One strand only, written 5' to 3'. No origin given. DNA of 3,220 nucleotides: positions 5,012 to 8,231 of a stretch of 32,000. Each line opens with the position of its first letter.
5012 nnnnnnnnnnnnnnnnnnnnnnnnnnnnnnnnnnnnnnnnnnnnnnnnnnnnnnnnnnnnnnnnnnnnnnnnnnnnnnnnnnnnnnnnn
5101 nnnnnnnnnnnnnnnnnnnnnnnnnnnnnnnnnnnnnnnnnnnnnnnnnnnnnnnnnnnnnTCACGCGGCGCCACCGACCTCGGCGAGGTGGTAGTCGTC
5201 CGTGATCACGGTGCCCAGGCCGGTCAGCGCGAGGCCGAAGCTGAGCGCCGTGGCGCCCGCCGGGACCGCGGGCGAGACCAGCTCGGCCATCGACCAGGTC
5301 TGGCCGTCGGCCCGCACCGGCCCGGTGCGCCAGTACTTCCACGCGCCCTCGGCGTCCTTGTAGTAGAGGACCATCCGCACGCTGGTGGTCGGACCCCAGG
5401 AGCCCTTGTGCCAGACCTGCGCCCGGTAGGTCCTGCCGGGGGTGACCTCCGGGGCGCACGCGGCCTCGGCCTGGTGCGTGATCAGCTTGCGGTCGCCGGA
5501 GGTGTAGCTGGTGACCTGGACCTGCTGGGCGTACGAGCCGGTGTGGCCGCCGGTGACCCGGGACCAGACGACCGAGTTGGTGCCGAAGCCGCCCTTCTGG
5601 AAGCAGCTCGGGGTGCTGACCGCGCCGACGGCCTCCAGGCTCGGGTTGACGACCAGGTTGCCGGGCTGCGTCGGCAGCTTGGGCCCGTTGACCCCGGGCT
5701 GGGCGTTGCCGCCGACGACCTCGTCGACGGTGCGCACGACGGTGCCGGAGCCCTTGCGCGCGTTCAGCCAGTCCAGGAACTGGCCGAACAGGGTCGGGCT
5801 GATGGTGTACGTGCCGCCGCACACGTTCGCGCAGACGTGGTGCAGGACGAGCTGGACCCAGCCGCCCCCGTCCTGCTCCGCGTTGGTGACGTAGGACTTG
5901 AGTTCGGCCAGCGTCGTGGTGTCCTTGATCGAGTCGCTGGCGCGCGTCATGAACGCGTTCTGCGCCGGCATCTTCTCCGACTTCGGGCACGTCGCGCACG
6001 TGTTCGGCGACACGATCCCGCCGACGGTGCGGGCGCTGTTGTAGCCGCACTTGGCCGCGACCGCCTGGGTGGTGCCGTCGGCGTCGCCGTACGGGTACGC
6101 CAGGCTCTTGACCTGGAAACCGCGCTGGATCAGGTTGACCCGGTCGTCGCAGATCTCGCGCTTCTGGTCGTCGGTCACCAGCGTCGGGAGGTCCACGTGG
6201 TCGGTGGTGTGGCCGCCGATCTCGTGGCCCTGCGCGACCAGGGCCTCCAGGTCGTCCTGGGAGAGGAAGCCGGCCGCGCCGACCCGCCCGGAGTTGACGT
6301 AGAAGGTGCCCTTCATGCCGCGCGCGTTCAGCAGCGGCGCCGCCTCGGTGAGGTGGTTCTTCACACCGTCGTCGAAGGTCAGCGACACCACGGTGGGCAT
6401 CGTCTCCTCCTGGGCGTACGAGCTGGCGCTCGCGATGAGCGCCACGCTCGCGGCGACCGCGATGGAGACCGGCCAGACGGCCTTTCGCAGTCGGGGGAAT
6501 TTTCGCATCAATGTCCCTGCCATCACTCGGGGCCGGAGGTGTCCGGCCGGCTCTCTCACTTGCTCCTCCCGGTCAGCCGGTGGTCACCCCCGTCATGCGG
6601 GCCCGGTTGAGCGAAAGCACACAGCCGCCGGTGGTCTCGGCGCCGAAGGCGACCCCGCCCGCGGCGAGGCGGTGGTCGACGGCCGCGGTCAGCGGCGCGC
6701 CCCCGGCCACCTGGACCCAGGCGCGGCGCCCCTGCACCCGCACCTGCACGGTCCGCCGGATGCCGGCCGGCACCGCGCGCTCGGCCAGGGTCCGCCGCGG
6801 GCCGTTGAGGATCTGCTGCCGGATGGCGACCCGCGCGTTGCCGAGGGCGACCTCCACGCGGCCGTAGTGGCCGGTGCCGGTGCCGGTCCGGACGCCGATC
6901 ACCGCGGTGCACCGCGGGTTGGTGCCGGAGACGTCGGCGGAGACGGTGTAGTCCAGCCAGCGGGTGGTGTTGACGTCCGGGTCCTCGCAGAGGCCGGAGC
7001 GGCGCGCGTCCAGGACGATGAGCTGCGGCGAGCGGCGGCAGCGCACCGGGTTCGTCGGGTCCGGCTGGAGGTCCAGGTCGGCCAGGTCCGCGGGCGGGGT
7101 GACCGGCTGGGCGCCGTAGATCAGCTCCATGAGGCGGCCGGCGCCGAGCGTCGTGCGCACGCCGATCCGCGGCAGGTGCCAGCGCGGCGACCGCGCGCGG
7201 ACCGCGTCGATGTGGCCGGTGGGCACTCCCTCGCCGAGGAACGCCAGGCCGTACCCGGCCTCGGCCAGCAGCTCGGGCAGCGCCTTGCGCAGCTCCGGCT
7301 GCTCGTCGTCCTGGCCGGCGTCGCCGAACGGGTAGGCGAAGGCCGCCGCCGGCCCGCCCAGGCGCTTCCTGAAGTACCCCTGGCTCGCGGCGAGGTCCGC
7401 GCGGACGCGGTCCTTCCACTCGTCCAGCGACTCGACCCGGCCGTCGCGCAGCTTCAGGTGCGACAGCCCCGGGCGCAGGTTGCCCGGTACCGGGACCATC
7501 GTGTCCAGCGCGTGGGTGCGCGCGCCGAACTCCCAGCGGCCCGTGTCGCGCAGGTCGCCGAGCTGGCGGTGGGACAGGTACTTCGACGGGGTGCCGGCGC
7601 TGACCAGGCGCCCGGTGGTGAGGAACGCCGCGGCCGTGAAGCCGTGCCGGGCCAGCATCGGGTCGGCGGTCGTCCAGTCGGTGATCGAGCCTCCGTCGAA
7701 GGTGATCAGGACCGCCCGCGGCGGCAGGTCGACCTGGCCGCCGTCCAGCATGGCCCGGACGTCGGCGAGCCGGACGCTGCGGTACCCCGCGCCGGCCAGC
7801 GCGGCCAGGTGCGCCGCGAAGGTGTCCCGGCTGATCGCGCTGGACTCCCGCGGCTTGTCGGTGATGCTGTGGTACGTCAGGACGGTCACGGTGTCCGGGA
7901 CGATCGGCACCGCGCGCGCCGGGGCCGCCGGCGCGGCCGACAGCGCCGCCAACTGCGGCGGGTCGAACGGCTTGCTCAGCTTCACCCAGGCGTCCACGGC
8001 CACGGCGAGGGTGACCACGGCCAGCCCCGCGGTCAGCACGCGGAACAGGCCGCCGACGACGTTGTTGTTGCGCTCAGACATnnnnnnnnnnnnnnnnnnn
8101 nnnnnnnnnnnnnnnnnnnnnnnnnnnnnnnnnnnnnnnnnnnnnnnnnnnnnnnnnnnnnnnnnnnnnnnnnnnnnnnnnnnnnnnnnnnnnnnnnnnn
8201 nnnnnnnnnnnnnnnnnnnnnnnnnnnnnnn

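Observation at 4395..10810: Operon of WecC/TviB-type dehydrogenase, hyaluronan-synthase/NodC-like GT2 and three different CE4-family proteins: candidate system for a partly de-N-acetylated HexNAc/HexNAc-uronic acid exopolysaccharide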

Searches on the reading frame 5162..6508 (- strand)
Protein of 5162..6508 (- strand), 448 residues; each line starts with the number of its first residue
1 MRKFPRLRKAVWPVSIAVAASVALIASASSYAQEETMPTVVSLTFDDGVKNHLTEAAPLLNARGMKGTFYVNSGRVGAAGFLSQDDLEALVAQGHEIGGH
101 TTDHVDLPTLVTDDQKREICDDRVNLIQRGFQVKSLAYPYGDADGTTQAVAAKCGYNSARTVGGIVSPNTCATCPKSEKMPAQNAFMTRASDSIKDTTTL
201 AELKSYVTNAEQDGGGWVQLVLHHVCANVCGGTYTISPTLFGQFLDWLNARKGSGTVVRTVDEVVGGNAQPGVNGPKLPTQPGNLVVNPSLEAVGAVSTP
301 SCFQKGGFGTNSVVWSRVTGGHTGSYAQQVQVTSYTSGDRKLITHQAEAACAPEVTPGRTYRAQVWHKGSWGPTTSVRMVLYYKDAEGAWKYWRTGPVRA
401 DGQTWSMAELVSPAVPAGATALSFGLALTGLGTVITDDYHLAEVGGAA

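Call 6: search_protein_families(library=pfam, proteins=[window:5162-6508:-], max_evalue=0.01)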
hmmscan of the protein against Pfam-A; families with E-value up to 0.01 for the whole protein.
window:5162-6508:- (448 aa): 1 family
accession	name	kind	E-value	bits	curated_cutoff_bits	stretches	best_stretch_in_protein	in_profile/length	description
PF01522.26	Polysacc_deac_1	-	4.4e-24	85.2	23.1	1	35-157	3-122/124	Polysaccharide deacetylase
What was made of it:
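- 5162..6508 (-): Secreted CE4 deacetylase (448 aa from ATG 6508; 465 aa if GTG 6559 is the start) with a roughly 160-aa C-terminal beta domain that may bind carbohydrate. Polysacc_deac_1 at 85 bits (call 6).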

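Call 7: search_protein_families(library=ncbifam, proteins=[window:5162-6508:-], max_evalue=0.01)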
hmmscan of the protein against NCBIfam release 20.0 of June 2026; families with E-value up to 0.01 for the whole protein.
window:5162-6508:- (448 aa): 11 families
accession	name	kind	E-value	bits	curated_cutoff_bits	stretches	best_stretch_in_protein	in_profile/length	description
NF050820.1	PolSacchBiosHfsH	equivalog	1.8e-16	60.6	400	1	38-162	33-161/249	oligosaccharide deacetylase HfsH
NF045820.1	PgAcgDacpgdA_Strep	equivalog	8.1e-09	34.8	800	1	32-141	261-368/463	peptidoglycan-N-acetylglucosamine deacetylase PgdA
TIGR02764.1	spore_ybaN_pdaB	equivalog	2.3e-08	34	237.4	1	38-158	5-123/191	polysaccharide deacetylase family sporulation protein PdaB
TIGR04243.1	nodulat_NodB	equivalog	6.3e-08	32.3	240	1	41-157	4-119/197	chitooligosaccharide deacetylase NodB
TIGR02884.1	spore_pdaA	equivalog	9.8e-07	28.7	298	1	23-157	21-154/224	delta-lactam-biosynthetic de-N-acetylase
NF045821.1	PgAcgDacpgdA1_Bac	equivalog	5.7e-06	25.4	400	1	40-143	89-190/282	peptidoglycan-N-acetylglucosamine deacetylase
NF045822.1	PgAcgDacpgdA2_Bac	equivalog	0.00028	20.3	400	1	39-153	70-181/274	peptidoglycan-N-acetylglucosamine deacetylase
TIGR03938.2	deacetyl_PgaB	equivalog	0.0038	15.5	321.9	0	39-63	64-88/621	poly-beta-1,6-N-acetyl-D-glucosamine N-deacetylase PgaB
TIGR02873.1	spore_ylxY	hypoth_equivalog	0.0048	16.2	391.5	1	50-141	97-185/268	probable sporulation protein, polysaccharide deacetylase family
NF052434.1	Mep72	equivalog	0.0068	15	645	0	305-408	436-540/573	biofilm-associated metzincin protease Mep72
TIGR03933.1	PIA_icaB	equivalog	0.0072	15.9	248.35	0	40-155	73-203/245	intercellular adhesin biosynthesis polysaccharide N-deacetylase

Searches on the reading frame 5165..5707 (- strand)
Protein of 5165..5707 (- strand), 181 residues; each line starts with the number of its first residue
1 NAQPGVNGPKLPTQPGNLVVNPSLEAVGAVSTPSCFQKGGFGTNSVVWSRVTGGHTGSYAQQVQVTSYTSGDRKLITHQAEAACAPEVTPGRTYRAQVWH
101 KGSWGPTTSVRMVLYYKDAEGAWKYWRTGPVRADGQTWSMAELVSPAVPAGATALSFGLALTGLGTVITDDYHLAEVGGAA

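Call 61: search_protein_families(library=pfam, proteins=[window:5165-5707:-], max_evalue=10)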
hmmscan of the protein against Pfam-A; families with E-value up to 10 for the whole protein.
seq(181 aa): 1 family
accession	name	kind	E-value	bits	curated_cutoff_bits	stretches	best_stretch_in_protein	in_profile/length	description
PF02018.23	CBM_4_9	-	0.017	15.9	25.9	1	83-130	54-102/136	Carbohydrate binding domain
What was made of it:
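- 5162..6508 (-): The C-terminal domain gives only a weak CBM_4_9 hit, E = 0.017 (call 61).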

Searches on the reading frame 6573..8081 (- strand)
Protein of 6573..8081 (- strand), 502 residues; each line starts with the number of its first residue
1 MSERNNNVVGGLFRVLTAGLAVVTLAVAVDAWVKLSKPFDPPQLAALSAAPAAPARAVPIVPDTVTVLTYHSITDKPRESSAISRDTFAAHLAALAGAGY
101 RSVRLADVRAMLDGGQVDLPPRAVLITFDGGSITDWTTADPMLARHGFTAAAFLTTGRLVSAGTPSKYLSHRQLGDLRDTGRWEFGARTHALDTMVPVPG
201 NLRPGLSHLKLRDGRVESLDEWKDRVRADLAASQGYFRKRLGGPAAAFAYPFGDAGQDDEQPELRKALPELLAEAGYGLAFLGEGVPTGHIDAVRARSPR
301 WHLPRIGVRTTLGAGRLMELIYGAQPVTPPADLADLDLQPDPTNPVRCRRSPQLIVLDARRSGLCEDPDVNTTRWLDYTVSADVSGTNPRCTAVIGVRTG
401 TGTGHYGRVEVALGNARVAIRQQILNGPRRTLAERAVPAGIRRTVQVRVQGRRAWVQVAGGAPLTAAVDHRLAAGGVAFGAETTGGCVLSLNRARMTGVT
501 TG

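Call 6: search_protein_families(library=pfam, proteins=[window:6573-8081:-], max_evalue=0.01)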
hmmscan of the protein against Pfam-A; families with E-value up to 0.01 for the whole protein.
window:6573-8081:- (502 aa): 1 family
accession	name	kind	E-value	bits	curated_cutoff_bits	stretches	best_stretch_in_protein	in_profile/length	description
PF01522.26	Polysacc_deac_1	-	1.5e-09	38.3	23.1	1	118-256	3-109/124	Polysaccharide deacetylase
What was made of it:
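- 6573..8081 (-): Membrane-anchored CE4-fold protein (502 aa) with a beta-rich C-terminal domain of unknown family. It is translationally coupled to the GT2 by an 8-nt overlap. It is probably non-catalytic in Pilimelia. Polysacc_deac_1 at 38 bits (call 6).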

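Call 7: search_protein_families(library=ncbifam, proteins=[window:6573-8081:-], max_evalue=0.01)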
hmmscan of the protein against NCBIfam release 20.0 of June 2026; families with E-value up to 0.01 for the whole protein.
window:6573-8081:- (502 aa): 4 families
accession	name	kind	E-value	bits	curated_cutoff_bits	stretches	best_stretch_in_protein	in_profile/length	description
TIGR03938.2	deacetyl_PgaB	equivalog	5.5e-20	71.2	321.9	1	64-258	2-215/621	poly-beta-1,6-N-acetyl-D-glucosamine N-deacetylase PgaB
NF011177.0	PRK14582.1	equivalog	1.2e-11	43.6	923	1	57-257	41-257/671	poly-beta-1,6-N-acetyl-D-glucosamine N-deacetylase PgaB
TIGR03933.1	PIA_icaB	equivalog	1.6e-08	34.4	248.35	1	82-258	34-194/245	intercellular adhesin biosynthesis polysaccharide N-deacetylase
NF011176.0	PRK14581.1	equivalog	9.5e-06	24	1091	1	51-151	35-136/673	poly-beta-1,6-N-acetyl-D-glucosamine N-deacetylase PgaB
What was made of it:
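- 6573..8081 (-): Similarity to the PgaB N-terminal domain only, 71 bits against a cut-off of 322 (call 7).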

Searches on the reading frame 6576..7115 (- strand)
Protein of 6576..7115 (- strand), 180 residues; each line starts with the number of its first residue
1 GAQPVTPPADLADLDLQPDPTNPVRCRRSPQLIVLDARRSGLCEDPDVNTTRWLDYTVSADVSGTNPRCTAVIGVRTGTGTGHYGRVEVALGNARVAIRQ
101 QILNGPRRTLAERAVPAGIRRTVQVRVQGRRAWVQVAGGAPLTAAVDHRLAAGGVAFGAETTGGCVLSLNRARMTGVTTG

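Call 61: search_protein_families(library=pfam, proteins=[window:6576-7115:-], max_evalue=10)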
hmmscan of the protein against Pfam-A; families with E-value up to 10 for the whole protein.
seq(180 aa): 0 families
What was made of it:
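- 6573..8081 (-): No Pfam hit for residues 325-502 (call 61).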
